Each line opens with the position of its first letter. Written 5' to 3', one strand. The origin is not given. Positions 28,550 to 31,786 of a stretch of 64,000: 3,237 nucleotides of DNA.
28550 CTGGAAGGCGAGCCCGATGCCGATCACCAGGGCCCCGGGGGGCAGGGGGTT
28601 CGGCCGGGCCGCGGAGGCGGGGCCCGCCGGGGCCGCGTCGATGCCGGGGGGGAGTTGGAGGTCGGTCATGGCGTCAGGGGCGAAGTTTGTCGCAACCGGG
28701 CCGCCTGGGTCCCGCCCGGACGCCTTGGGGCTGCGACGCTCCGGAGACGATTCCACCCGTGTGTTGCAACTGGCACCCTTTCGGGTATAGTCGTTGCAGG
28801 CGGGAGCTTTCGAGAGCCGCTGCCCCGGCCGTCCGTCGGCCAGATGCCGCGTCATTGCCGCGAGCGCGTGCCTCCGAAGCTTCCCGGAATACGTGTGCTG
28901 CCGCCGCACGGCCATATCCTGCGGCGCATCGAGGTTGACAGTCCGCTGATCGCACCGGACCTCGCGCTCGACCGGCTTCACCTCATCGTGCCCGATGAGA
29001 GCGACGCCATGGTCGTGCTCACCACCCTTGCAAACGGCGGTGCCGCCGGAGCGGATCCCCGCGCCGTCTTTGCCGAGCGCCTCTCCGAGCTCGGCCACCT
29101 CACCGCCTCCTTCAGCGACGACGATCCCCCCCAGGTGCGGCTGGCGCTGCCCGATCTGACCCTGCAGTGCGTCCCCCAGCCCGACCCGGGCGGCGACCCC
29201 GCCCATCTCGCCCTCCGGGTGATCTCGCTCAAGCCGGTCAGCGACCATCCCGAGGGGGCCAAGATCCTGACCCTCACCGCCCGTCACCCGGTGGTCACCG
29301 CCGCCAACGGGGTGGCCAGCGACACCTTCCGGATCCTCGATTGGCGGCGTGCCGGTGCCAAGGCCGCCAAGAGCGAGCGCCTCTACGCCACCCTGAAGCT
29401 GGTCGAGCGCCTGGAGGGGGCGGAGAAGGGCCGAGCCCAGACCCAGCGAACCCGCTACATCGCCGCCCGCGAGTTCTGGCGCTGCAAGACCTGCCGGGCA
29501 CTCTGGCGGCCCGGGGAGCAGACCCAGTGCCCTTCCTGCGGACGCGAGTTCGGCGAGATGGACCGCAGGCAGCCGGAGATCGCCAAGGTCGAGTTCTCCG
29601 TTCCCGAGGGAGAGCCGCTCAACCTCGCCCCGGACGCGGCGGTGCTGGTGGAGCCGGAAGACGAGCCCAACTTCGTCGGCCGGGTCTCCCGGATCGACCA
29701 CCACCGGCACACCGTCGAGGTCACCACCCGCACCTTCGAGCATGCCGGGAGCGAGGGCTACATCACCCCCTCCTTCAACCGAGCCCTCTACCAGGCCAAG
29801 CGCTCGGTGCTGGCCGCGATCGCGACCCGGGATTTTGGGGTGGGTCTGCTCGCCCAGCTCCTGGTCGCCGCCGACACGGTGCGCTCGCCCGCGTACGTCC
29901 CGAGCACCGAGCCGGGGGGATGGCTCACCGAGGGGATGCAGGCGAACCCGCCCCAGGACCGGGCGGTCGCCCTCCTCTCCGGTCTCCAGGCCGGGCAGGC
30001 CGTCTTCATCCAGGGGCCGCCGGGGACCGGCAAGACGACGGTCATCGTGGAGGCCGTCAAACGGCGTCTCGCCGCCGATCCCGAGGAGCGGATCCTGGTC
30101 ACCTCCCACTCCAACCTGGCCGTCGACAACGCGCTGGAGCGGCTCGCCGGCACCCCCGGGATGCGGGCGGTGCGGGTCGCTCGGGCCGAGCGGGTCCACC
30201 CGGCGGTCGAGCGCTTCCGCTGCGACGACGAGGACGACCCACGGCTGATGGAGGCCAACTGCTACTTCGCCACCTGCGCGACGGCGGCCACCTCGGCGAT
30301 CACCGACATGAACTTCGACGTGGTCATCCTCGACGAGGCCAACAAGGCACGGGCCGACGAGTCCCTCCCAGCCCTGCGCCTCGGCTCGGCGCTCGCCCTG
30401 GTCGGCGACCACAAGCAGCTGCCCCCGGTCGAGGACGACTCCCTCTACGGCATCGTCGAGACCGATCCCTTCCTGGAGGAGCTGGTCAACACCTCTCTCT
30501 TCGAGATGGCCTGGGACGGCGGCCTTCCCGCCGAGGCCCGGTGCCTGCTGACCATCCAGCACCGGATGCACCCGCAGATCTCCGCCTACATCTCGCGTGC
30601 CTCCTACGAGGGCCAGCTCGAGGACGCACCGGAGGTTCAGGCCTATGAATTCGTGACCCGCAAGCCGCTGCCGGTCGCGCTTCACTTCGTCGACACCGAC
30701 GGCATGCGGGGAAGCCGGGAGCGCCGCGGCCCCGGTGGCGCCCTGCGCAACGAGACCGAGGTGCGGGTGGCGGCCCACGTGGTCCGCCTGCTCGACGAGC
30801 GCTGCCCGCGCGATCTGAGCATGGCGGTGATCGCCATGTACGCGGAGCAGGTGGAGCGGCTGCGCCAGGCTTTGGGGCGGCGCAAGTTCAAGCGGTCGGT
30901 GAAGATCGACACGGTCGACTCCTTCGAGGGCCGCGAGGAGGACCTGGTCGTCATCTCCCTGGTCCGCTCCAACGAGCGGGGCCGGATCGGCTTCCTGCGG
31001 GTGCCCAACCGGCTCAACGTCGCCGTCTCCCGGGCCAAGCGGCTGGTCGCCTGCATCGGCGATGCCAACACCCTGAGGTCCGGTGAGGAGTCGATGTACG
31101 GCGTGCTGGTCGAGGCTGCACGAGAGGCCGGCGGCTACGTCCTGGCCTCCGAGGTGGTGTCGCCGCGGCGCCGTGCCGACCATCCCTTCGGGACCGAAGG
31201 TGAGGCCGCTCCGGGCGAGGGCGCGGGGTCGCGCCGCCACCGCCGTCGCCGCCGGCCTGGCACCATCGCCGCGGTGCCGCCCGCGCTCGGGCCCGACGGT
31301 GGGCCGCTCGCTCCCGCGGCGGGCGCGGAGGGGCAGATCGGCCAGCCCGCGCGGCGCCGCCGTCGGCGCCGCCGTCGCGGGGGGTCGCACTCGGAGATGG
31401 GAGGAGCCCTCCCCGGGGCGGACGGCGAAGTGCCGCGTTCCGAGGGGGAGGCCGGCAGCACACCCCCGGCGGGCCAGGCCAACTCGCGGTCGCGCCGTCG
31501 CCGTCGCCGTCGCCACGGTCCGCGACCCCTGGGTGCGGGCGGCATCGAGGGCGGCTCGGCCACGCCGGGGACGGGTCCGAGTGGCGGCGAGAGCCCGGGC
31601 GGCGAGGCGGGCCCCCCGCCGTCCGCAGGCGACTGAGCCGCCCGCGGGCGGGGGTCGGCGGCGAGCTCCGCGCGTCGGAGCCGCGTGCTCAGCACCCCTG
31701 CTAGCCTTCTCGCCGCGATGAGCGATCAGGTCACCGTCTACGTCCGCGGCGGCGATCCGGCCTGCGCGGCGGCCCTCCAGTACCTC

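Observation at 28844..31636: Large Upf1-like SF1 helicase with an uncharacterised zinc-ribbon N-terminal domain and a poly-arginine tail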

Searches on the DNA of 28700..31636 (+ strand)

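Call 82: search_rna_families(source=window, start=28760, end=29020, threshold=evalue, max_evalue=10)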
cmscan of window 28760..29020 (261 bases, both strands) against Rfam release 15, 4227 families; matches with E-value up to 10: 1.
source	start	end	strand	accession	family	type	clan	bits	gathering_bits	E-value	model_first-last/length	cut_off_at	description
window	28816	28853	-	RF03207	mir-3960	Gene; miRNA;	-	21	73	0.77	1-73/73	no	mir-3960 microRNA precursor family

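Call 84: build_rna_model(alignment_id=A7)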
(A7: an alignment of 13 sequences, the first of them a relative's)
Model R1 built from alignment A7 (13 sequences, 180 columns); structure: RNAalifold consensus.
model positions 167; base pairs 42; branch points 2; effective number of sequences 1.2; information 0.591 bits per position. Calibrated on 0.2 Mb of random sequence (short: E-values are rough).
structure used (alignment columns):
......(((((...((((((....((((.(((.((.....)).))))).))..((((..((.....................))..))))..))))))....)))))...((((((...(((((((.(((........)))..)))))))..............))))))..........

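Call 85: search_with_rna_model(model_id=R1, sources=[window, L001, L002, L003, L006, L007, L008, L009, L010, L011, L013, L014, L015, L017, L018, L019, L020, L021, L022, L023, L024, L025, L026, L027, L028, L029, L030, L031, L032, L033, L034, L035, L036, L037, L038, L039, L040, L041, L042, L043, L044, L045, L046, L047, L048, L049, L050, L051, L052, L053, L054, L055, L056, L057, L058, L059, L060, L061, L062, L063, L064, L065, L066, L067, L068, L069, L070, L071, L072, L073], max_evalue=0.01, make_alignment=true)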
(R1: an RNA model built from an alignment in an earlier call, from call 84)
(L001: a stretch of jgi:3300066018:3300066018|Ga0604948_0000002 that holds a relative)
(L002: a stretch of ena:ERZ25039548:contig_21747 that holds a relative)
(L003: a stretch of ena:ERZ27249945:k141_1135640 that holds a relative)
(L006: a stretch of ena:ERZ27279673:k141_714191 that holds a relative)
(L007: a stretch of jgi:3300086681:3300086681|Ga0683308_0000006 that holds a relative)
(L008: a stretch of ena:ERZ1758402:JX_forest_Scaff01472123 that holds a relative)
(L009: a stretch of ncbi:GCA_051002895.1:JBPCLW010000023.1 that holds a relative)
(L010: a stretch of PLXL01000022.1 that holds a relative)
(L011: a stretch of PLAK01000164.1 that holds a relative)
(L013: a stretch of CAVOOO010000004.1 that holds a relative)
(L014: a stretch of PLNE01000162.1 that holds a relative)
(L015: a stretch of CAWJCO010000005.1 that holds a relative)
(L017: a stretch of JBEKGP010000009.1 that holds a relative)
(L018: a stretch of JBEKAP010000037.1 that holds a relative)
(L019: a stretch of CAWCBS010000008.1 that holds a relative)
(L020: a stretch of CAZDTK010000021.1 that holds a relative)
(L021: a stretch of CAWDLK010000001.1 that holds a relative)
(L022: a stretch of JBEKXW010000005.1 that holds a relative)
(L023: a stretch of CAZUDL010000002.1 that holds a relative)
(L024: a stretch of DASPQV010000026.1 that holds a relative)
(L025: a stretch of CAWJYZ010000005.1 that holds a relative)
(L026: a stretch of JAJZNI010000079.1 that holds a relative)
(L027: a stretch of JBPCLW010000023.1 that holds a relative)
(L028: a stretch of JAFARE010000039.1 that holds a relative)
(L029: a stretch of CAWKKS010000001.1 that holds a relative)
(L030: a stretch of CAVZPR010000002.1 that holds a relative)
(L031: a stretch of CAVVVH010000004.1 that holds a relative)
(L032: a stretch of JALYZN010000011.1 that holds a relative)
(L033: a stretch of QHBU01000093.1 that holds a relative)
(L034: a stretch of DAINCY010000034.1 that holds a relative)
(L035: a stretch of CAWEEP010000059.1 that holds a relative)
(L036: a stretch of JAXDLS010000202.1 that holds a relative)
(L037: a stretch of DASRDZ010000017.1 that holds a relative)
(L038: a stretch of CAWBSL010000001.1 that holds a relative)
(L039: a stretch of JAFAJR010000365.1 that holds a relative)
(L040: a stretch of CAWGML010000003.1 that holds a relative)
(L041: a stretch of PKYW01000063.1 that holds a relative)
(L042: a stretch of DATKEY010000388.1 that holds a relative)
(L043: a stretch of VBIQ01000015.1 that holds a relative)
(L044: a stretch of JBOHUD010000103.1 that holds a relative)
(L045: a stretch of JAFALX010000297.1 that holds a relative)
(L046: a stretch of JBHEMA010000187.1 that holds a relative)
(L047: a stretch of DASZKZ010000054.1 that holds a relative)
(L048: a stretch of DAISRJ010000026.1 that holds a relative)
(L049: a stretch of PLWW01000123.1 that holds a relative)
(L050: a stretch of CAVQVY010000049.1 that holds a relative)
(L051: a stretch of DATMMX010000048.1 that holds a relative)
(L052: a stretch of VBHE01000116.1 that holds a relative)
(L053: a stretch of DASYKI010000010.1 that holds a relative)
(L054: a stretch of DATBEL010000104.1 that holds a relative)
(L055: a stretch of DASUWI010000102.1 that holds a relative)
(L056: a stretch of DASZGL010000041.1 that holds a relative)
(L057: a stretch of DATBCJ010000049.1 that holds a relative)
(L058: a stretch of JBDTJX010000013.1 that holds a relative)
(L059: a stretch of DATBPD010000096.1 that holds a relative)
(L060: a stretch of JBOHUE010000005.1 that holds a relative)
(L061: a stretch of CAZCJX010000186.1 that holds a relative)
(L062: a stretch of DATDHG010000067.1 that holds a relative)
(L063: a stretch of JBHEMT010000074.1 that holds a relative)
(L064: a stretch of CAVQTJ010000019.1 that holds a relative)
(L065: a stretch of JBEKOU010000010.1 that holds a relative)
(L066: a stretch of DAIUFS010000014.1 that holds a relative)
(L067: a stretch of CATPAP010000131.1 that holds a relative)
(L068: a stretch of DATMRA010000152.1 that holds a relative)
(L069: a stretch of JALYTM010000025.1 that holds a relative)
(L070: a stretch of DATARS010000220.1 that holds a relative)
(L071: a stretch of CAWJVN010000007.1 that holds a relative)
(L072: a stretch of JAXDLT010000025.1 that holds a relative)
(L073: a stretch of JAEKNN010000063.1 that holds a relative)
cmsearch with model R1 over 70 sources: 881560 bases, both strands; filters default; matches with E-value up to 0.01: 41.
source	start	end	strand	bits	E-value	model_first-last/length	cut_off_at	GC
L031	5845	6009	+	192.2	2.4e-39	1-167/167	no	0.69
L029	5846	6009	+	192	2.8e-39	1-167/167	no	0.68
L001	9942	10105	+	191.5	3.6e-39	1-167/167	no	0.68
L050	5845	6009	+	189.7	8.8e-39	1-167/167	no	0.68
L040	5875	6039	+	187.7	2.3e-38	1-167/167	no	0.69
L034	5845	6009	+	187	3.4e-38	1-167/167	no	0.68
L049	5846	6009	+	186.4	4.5e-38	1-167/167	no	0.67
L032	5881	6042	+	185.6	6.9e-38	1-167/167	no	0.69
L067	1594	1759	+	185.3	8e-38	1-167/167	no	0.67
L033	1590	1751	+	184.4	1.2e-37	1-167/167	no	0.67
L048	4000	4163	+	182.3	3.6e-37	1-167/167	no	0.68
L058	5841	6009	+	181.4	5.5e-37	1-167/167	no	0.67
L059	5840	6009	+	180.9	7.1e-37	1-167/167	no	0.65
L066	4692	4855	+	177.1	4.9e-36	1-167/167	no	0.66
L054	2317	2485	+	176.2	7.5e-36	1-167/167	no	0.66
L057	5838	6009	+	172.7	4.5e-35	1-167/167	no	0.66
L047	1386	1550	+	170.3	1.4e-34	1-167/167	no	0.66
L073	5845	6009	+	167.5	5.9e-34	1-167/167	no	0.68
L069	5847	6009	+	164.6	2.5e-33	1-167/167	no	0.67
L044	5848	6009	+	159.4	3.4e-32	1-167/167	no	0.69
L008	7928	8096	+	109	3.2e-21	1-167/167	no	0.66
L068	5884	6027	+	62.5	4.4e-11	1-167/167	no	0.67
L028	5898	6042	+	60.3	1.3e-10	1-167/167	no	0.69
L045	5873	6027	+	53.3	4.3e-09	1-167/167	no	0.65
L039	4936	5082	+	53.1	4.9e-09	1-167/167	no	0.69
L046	2943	3095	+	47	1e-07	1-167/167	no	0.68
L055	4160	4316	+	41.7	1.5e-06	1-167/167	no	0.67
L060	5864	6021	+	41.6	1.5e-06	1-167/167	no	0.66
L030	5884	6027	+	35.7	3e-05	1-167/167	no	0.69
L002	9894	10048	+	34.4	5.7e-05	1-167/167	no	0.68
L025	5881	6033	+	34.1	6.7e-05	1-167/167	no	0.69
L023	5890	6051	+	31.3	0.00027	1-167/167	no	0.68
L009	7898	8060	+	31.2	0.00029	1-167/167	no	0.67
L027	5889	6051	+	31.2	0.00029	1-167/167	no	0.67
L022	5885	6042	+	30.8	0.00035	1-167/167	no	0.68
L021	5893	6051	+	29.1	0.0008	1-167/167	no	0.69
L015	5902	6060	+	28.5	0.0011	1-167/167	no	0.69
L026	2825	2979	+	26.7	0.0026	1-167/167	no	0.7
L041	5891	6042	+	25.4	0.0053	1-167/167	no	0.68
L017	5902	6060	+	24.9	0.0068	1-167/167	no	0.7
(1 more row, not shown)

Alignment A8: 41 matches aligned to the model, 255 columns, each read 5' to 3' on its own strand. Consensus structure (alignment columns), stored with it:
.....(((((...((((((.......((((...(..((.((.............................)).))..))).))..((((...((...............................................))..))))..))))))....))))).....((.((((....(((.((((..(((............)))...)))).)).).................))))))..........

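Call 89: search_with_rna_model(model_id=R1, sources=[L074, L075, L076, L077, L078, L079, L080, L081, L082, L083, L084, L085, L086, L087, L088, L089, L090, L091, L092, L093, L094, L095, L096, L097, L098, L099, L100, L101, L102, L103, L104, L105, L106, L107, L108, L109, L110, L111, L112, L113, L114, L115, L116, L117, L118, L119, L120, L121, L122, L123, L124, L125, L126, L127, L128, L129, L130, L131, L132, L133, L134, L135, L136, L137, L138, L139, L140, L141, L142, L143, L144, L145, L146, L147, L148, L149, L150, L151, L152, L153], max_evalue=0.1)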
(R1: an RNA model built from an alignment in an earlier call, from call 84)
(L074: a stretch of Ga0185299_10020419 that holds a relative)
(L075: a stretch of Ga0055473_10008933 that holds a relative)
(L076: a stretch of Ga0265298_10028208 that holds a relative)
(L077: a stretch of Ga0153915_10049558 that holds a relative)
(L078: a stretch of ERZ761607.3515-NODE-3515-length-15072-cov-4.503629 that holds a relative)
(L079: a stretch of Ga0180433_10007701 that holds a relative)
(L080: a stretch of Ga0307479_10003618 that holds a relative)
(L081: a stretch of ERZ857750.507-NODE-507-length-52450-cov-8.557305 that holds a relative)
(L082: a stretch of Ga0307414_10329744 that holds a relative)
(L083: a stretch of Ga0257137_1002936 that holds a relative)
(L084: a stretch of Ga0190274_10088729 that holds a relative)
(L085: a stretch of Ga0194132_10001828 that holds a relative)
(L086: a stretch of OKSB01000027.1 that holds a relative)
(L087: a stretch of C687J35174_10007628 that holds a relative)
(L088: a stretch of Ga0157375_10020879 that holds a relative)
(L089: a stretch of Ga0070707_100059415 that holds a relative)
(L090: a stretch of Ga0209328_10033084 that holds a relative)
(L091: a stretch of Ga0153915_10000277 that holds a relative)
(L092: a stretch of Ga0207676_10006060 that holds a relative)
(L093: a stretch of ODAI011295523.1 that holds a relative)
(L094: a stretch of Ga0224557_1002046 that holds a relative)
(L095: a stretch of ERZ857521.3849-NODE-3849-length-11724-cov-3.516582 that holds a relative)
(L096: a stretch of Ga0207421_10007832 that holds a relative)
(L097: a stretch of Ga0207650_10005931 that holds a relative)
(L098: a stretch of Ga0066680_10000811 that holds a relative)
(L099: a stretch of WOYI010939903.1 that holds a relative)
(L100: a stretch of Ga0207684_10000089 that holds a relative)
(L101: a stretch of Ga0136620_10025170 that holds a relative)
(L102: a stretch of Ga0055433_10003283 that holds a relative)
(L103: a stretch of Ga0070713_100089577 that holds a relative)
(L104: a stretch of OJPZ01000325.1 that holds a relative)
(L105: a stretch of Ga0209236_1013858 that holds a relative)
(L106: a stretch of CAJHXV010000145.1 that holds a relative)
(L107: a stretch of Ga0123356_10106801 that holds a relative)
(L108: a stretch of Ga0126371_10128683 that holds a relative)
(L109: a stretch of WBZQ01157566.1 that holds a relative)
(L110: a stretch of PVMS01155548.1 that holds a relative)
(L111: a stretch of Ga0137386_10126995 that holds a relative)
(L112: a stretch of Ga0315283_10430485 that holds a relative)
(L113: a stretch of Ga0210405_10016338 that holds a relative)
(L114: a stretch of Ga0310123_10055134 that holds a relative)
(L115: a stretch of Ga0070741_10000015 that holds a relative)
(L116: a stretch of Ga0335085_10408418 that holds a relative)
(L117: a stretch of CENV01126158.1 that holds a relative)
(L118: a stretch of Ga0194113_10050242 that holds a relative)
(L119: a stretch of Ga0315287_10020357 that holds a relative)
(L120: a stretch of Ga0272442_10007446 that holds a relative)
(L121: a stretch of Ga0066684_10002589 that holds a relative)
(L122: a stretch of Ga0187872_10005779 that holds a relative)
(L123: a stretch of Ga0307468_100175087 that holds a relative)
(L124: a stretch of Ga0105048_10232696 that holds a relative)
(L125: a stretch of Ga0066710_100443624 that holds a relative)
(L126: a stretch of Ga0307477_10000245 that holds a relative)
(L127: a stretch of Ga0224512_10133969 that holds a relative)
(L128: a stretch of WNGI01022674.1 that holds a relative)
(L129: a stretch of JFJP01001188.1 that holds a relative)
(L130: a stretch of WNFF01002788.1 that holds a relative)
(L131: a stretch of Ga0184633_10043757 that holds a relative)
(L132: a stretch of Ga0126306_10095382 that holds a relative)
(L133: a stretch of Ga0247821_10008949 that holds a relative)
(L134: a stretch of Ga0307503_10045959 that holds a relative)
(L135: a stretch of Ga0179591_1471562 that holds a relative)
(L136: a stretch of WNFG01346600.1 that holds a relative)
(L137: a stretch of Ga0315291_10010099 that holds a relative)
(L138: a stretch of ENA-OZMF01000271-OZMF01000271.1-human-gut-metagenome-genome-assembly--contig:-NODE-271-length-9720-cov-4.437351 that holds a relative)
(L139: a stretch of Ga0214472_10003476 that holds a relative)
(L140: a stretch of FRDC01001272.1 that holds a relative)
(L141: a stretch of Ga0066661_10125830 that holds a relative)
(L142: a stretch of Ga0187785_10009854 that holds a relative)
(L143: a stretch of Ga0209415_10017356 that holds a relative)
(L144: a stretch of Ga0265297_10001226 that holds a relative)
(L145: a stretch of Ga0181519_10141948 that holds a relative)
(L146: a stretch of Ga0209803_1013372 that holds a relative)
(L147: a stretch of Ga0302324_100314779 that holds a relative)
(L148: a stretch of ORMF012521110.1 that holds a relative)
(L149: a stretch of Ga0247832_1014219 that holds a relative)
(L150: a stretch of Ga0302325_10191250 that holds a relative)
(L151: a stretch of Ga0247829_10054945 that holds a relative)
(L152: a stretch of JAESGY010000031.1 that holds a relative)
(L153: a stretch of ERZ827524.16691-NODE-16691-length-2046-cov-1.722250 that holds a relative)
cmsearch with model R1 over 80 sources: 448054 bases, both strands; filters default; matches with E-value up to 0.1: 9.
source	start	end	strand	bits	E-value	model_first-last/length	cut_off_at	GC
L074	1741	1884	+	64.7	7.3e-12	1-167/167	no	0.68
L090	1403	1546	+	60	7.8e-11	1-167/167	no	0.67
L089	2542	2697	+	36.9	8.3e-06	1-167/167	no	0.65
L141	8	123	-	31.1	0.00015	1-167/167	no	0.66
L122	4372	4530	-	26.8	0.0013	1-167/167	no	0.7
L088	5209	5329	+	20.3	0.034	1-167/167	no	0.69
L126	2104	2208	+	20.2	0.036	1-162/167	3'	0.67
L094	1474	1632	+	18.8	0.072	1-167/167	no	0.67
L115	6056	6242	+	18.3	0.095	1-167/167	no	0.68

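Call 94: search_rna_families(source=L001, start=9900, end=10130, threshold=evalue, max_evalue=10)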
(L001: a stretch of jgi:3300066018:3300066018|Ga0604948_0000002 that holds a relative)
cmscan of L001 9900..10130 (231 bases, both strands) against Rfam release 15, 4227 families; matches with E-value up to 10: 0.
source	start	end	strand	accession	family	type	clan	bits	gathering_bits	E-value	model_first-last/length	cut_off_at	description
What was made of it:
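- On Any Rfam family, for the 5' leader: There was no + strand hit at E<=10 on the window leader or the L001 leader (calls 82, 94).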

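Call 95: search_with_rna_model(model_id=R1, source=window, start=28700, end=29100, max_evalue=1, show_alignments=1)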
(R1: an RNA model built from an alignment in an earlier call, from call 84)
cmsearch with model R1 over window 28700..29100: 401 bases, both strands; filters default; matches with E-value up to 1: 1.
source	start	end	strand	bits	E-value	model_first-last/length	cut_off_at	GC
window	28796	28954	+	26.5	1.3e-06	1-167/167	no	0.69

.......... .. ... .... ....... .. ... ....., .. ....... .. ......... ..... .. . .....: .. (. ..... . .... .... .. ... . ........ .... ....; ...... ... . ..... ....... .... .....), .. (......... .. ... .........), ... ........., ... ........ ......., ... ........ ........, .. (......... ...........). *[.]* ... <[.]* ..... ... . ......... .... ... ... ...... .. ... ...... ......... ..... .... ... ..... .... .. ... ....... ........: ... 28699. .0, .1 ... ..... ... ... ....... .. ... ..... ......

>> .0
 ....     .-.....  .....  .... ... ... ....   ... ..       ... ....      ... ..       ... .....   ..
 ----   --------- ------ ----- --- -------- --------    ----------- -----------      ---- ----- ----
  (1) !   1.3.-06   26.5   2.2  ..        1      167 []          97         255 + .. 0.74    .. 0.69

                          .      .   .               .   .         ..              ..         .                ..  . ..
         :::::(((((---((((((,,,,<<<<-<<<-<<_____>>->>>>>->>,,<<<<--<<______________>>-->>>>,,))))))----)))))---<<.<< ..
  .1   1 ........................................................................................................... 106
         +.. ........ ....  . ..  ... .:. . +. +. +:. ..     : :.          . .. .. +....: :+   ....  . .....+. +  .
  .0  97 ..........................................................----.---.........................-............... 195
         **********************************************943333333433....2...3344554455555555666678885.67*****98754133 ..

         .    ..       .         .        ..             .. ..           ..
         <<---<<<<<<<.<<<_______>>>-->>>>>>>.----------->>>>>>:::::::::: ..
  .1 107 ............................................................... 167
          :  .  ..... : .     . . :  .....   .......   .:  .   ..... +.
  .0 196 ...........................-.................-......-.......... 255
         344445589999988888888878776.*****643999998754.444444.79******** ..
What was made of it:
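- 28796..28945 (+): Conserved structured 5' leader RNA (~150 nt). P1 is CGGGA 28801-28805 paired with UCCCG 28882-28886. P5 is CGCCG 28902-28906 paired with CGGCG 28922-28926. An SD-like GAGG lies at 28931-28934. Covariance model R1 gives one full-length hit per locus, always directly upstream of the helicase, in 41 loci including the window (calls 85, 95).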
